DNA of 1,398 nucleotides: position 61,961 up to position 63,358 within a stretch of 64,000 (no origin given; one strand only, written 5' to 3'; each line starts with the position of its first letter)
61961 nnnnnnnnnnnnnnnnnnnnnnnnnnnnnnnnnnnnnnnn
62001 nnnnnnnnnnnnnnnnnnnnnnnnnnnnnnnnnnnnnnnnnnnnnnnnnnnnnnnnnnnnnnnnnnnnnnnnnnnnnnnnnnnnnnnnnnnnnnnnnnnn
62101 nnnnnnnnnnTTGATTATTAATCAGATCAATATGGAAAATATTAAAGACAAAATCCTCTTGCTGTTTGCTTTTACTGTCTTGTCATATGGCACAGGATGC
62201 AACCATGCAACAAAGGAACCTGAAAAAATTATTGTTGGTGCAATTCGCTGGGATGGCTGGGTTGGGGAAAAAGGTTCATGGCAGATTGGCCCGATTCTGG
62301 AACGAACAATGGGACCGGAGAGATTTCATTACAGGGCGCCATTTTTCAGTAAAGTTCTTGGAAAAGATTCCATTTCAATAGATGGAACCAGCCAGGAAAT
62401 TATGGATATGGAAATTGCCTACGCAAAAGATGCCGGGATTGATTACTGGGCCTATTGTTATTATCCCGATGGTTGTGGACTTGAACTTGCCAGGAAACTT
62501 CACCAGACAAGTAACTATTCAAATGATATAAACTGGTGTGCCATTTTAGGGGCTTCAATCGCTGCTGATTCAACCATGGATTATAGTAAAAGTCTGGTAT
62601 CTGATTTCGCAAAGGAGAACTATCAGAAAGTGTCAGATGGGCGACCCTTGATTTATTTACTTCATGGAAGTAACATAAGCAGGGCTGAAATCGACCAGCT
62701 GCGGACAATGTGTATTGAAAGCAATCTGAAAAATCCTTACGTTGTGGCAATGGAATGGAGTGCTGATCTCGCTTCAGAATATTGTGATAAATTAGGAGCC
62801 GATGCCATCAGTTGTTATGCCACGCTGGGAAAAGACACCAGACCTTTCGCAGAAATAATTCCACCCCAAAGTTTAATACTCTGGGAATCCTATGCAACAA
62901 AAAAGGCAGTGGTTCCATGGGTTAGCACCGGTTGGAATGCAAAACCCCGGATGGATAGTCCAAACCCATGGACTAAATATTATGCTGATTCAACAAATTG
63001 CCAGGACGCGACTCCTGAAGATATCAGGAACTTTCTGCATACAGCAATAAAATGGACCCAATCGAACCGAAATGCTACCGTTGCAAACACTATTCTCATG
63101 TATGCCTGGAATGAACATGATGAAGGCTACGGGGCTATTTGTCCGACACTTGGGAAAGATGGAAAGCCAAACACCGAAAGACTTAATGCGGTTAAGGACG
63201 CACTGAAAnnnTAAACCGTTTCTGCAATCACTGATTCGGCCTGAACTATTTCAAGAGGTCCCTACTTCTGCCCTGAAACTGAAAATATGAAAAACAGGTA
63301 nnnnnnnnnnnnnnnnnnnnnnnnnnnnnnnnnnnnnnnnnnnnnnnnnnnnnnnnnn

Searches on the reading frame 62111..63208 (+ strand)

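Call 16: search_protein_families(library=pfam, proteins=[window:62111-63208:+], max_evalue=0.001)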
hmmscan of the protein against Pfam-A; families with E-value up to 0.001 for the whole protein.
window:62111-63208:+ (366 aa): 1 family
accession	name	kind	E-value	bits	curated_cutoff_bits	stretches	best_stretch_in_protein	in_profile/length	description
PF14307.12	Glyco_tran_WbsX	-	0.00046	20.2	25.1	0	157-339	138-333/350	Glycosyltransferase WbsX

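Call 29: search_protein_families(library=pfam, proteins=[window:62111-63208:+], max_evalue=10)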
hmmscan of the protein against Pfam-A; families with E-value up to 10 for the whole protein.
window:62111-63208:+ (366 aa): 2 families
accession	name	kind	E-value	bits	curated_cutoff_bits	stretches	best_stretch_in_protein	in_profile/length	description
PF14307.12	Glyco_tran_WbsX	-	0.00046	20.2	25.1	1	157-339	138-333/350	Glycosyltransferase WbsX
PF06451.17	Moricin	-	0.11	12.7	27.6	1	16-55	4-41/62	Moricin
